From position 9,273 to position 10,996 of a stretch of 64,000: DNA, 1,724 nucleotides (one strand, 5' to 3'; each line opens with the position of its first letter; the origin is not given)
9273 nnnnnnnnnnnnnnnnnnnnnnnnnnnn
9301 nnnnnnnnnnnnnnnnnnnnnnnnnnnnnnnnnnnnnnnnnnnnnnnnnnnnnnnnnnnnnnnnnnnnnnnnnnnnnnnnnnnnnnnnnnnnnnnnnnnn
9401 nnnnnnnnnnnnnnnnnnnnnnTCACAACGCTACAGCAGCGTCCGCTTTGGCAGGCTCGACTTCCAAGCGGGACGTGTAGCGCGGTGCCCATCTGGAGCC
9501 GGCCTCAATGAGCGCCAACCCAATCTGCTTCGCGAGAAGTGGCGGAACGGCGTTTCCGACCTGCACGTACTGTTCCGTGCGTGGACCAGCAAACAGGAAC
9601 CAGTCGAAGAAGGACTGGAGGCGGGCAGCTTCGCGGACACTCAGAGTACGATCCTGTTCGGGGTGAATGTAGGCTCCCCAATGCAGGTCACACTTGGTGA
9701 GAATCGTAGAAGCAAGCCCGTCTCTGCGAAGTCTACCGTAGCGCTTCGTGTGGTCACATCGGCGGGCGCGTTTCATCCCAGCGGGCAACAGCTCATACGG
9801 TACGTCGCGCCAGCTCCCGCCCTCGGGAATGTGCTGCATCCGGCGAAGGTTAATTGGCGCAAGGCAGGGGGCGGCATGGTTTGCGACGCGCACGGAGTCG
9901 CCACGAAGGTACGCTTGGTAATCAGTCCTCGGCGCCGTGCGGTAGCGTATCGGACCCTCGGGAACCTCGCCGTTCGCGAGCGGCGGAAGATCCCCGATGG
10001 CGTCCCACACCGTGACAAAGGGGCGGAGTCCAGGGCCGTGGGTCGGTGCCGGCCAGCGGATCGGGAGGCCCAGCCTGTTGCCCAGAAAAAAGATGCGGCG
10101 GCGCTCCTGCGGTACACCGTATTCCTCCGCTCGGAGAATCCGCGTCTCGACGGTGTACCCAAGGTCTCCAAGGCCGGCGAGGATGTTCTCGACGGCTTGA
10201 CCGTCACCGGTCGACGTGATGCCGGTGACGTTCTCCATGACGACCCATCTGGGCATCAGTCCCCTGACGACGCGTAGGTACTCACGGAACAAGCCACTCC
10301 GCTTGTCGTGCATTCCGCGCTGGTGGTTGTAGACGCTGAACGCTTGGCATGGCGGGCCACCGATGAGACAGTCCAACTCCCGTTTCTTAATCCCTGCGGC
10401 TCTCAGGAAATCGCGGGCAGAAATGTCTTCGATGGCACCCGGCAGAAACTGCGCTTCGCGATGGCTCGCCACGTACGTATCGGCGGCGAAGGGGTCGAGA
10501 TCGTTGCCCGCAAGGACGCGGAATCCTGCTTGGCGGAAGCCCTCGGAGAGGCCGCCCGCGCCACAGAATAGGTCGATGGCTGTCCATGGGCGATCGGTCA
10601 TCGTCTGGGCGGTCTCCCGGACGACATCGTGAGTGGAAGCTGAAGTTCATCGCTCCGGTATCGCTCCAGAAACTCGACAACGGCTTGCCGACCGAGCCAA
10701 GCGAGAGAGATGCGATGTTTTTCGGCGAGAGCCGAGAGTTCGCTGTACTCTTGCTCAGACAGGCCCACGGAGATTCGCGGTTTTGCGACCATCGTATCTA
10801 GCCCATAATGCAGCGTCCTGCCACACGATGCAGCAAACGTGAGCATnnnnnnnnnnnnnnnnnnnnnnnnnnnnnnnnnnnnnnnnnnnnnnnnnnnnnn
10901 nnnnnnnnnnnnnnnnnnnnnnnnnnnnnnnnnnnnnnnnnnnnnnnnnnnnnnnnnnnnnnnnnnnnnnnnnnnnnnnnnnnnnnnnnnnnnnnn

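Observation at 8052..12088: Two NotI-family Cys4 endonucleases share one C5 methyltransferase, an RHH controller and Vsr: candidate heterodimeric or dual-nuclease RM system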

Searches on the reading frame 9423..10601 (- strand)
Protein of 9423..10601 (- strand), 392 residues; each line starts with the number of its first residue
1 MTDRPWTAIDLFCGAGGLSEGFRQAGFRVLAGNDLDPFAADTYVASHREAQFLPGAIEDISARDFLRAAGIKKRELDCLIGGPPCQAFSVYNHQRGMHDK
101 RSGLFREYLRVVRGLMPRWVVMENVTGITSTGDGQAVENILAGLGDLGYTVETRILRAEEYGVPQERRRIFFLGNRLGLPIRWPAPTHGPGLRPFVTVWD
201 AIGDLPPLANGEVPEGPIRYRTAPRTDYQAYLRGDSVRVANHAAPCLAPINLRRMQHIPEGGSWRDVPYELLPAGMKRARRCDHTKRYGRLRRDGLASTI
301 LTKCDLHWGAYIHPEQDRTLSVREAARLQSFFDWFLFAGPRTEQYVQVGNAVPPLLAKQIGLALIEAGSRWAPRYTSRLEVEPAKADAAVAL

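Call 3: search_protein_families(library=pfam, proteins=[window:9423-10601:-], max_evalue=0.01)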
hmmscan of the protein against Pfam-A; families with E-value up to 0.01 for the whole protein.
window:9423-10601:- (392 aa): 1 family
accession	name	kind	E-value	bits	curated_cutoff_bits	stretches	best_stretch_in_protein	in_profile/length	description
PF00145.23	DNA_methylase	-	1.8e-65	222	22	1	8-364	3-322/324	C-5 cytosine-specific DNA methylase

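Call 20: find_related_loci(query=window:9423-10601:-, collection=genome_contigs, flank=6000)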
Query window:9423-10601:- (392 aa) in genome_contigs; peptide patterns used: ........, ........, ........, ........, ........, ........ (x = any residue, [..] = any of these).
599 stretches matched a pattern (row limit reached: there are more); 556 encode a relative of the query (tblastn E <= 1e-3); the best 80 are kept; 80 distinct loci.
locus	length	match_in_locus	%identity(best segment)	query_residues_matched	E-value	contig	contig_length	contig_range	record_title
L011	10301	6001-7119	79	1-373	0e+0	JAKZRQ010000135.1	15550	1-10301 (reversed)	MAG: Pseudomonadales bacterium isolate Langseth_MAG_00011 Langseth_MAG_00011_000000000135, whole genome shotgun sequence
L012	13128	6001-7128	79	1-374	0e+0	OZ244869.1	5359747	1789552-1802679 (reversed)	MAG: uncultured Candidatus Binatia bacterium isolate 4a3a7036-e571-4a1a-a60d-b403d30aaf4e genome assembly, chromosome: 1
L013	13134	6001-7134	79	1-378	0e+0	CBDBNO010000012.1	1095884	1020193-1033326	MAG: Alphaproteobacteria bacterium isolate 3b2a6145-dd22-4f5c-8966-122b708bad15 genome assembly, contig: contig_12, whol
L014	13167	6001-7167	75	1-392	0e+0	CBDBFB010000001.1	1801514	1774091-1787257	MAG: uncultured Candidatus Binatia bacterium isolate 1f458a18-970d-4e2d-a946-a0f588cd1ee1 genome assembly, contig: conti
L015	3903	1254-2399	76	1-384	0e+0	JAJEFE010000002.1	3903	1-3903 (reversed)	MAG: Gammaproteobacteria bacterium isolate p16x34bins.72 k141_304846, whole genome shotgun sequence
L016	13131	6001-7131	76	7-385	0e+0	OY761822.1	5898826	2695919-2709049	MAG: Gammaproteobacteria bacterium isolate 26270776-605d-492c-ad89-c005c466fdfd genome assembly, chromosome: 1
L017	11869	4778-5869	77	6-369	0e+0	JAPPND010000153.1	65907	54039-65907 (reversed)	MAG: Gammaproteobacteria bacterium isolate RHO3_bin_63 NODE_998_length_65907_cov_27.382054, whole genome shotgun sequenc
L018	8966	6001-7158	75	7-392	0e+0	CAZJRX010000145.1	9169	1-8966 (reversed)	MAG TPA_asm: uncultured Pseudomonadales bacterium isolate SRP109090_co1_45 genome assembly, contig: NODE_11557_length_91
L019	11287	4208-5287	77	6-365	0e+0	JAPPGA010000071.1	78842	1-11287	MAG: Gammaproteobacteria bacterium isolate RHO1_bin_43 NODE_743_length_78842_cov_43.717530, whole genome shotgun sequenc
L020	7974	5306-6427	75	6-380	0e+0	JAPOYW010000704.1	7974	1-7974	MAG: Gammaproteobacteria bacterium isolate COS4_bin_45 NODE_6237_length_7974_cov_6.25357, whole genome shotgun sequence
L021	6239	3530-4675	72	6-392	0e+0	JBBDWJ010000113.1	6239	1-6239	MAG: Bryobacterales bacterium isolate LejiaD_62_10 Lejia_D_17153_length_6239_cov_6, whole genome shotgun sequence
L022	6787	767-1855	76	6-368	0e+0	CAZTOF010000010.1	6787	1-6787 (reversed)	MAG TPA_asm: uncultured Gemmatimonadaceae bacterium isolate SRP338948_co1_51 genome assembly, contig: k141_108661, whole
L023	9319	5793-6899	75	1-369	0e+0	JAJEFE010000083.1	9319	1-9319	MAG: Gammaproteobacteria bacterium isolate p16x34bins.72 k141_471038, whole genome shotgun sequence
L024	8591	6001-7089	74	7-369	0e+0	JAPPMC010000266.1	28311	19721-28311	MAG: Bryobacterales bacterium isolate RHO3_bin_37 NODE_3005_length_28311_cov_28.697940, whole genome shotgun sequence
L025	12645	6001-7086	73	7-369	0e+0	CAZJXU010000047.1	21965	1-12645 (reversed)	MAG TPA_asm: uncultured Spirochaetales bacterium isolate SRP338948_co1_33 genome assembly, contig: k141_251510, whole ge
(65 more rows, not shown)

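Call 23: search_solved_structures(query=window:9423-10601:-, max_evalue=0.001, show_alignments=2)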
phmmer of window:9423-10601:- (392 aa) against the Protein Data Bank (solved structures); distinct sequences matched with E-value up to 0.001: 49.
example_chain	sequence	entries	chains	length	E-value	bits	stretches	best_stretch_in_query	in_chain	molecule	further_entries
5guv_A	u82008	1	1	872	4.7e-39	138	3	8-188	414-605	DNA (cytosine-5)-methyltransferase 1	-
8yf3_A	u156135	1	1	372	3.1e-38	135.2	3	5-100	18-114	Cytosine-specific methyltransferase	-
1dct_A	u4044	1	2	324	5.8e-38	134.4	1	8-201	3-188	PROTEIN (MODIFICATION METHYLASE HAEIII)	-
3pt9_A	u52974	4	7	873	6.1e-38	134.3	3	283-364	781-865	DNA (cytosine-5)-methyltransferase 1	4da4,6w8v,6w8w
5gut_A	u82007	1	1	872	6.3e-38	134.2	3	283-364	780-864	DNA (cytosine-5)-methyltransferase 1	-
3pt6_A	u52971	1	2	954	9e-38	133.7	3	283-364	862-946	DNA (cytosine-5)-methyltransferase 1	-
5wy1_A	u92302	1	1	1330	1.8e-37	132.7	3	281-364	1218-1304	DNA (cytosine-5)-methyltransferase 1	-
3av4_A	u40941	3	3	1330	2.4e-37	132.3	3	283-364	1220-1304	DNA (cytosine-5)-methyltransferase 1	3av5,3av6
9v36_A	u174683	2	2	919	5.8e-37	131.1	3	8-188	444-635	DNA (cytosine-5)-methyltransferase 1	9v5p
6x9i_A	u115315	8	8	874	6.7e-37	130.9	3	8-188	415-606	DNA (cytosine-5)-methyltransferase 1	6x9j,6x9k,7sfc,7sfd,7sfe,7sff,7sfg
3pta_A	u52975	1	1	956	9.9e-37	130.3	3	8-188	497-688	DNA (cytosine-5)-methyltransferase 1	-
3swr_A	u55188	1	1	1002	1.2e-36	130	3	8-188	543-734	DNA (cytosine-5)-methyltransferase 1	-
4yoc_A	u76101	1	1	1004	1.2e-36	130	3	8-188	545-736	DNA (cytosine-5)-methyltransferase 1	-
3ubt_Y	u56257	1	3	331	1.4e-36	129.8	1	8-201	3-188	Modification methylase HaeIII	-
7xi9_A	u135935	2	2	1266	2.2e-36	129.1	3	8-188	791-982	DNA (cytosine-5)-methyltransferase 1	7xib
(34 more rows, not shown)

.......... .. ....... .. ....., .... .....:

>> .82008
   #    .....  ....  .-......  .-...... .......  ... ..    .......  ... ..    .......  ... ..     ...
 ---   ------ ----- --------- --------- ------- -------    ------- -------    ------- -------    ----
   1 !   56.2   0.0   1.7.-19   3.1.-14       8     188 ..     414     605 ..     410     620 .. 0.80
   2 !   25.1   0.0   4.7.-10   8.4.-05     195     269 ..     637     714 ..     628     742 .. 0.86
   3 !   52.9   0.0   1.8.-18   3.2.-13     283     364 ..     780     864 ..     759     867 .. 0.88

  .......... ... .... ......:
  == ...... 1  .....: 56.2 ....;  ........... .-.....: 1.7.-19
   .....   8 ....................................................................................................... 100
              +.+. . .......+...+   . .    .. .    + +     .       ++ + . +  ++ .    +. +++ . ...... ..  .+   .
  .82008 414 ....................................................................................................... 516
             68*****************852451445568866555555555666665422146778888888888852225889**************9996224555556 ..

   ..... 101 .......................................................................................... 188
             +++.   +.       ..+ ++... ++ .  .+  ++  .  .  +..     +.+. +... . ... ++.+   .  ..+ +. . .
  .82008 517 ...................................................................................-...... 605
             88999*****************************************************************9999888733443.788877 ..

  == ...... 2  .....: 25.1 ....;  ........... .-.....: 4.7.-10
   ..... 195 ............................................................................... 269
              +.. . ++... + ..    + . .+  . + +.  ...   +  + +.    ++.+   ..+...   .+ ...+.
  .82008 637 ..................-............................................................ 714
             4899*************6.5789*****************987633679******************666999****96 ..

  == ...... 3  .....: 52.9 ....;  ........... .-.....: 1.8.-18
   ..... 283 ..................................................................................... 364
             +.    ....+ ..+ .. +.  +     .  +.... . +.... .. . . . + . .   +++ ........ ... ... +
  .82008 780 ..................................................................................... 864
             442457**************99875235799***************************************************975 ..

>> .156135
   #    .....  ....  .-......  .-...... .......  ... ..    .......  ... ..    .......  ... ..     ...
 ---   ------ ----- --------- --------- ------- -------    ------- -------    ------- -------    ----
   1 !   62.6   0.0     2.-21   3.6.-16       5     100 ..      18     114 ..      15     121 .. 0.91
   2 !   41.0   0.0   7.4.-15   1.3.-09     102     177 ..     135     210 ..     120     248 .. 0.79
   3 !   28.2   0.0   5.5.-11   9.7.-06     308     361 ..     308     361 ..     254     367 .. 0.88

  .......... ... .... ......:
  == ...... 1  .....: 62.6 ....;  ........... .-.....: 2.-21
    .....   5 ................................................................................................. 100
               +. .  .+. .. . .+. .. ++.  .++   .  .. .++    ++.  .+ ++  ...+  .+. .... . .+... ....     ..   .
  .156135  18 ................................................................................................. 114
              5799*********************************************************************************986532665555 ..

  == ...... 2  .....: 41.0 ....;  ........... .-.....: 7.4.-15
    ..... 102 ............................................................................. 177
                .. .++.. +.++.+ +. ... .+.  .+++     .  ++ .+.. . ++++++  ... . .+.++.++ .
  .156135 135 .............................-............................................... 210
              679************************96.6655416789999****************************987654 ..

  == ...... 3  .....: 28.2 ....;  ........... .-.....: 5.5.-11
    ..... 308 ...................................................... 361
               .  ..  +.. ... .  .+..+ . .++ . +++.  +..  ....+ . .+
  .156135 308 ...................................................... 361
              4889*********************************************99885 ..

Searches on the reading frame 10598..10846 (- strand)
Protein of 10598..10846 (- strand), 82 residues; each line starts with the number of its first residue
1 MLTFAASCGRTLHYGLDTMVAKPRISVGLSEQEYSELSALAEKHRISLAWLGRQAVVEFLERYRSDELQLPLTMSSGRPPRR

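Call 3: search_protein_families(library=pfam, proteins=[window:10598-10846:-], max_evalue=0.01)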
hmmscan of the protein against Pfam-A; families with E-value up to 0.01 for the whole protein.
window:10598-10846:- (82 aa): 2 families
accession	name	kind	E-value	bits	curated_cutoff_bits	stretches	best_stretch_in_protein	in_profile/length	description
PF01402.27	RHH_1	-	0.0082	16.5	20.5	0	24-62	1-39/39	Ribbon-helix-helix protein, copG family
PF12651.13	RHH_3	-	0.0089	16.4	21.6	0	22-64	2-44/44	Ribbon-helix-helix domain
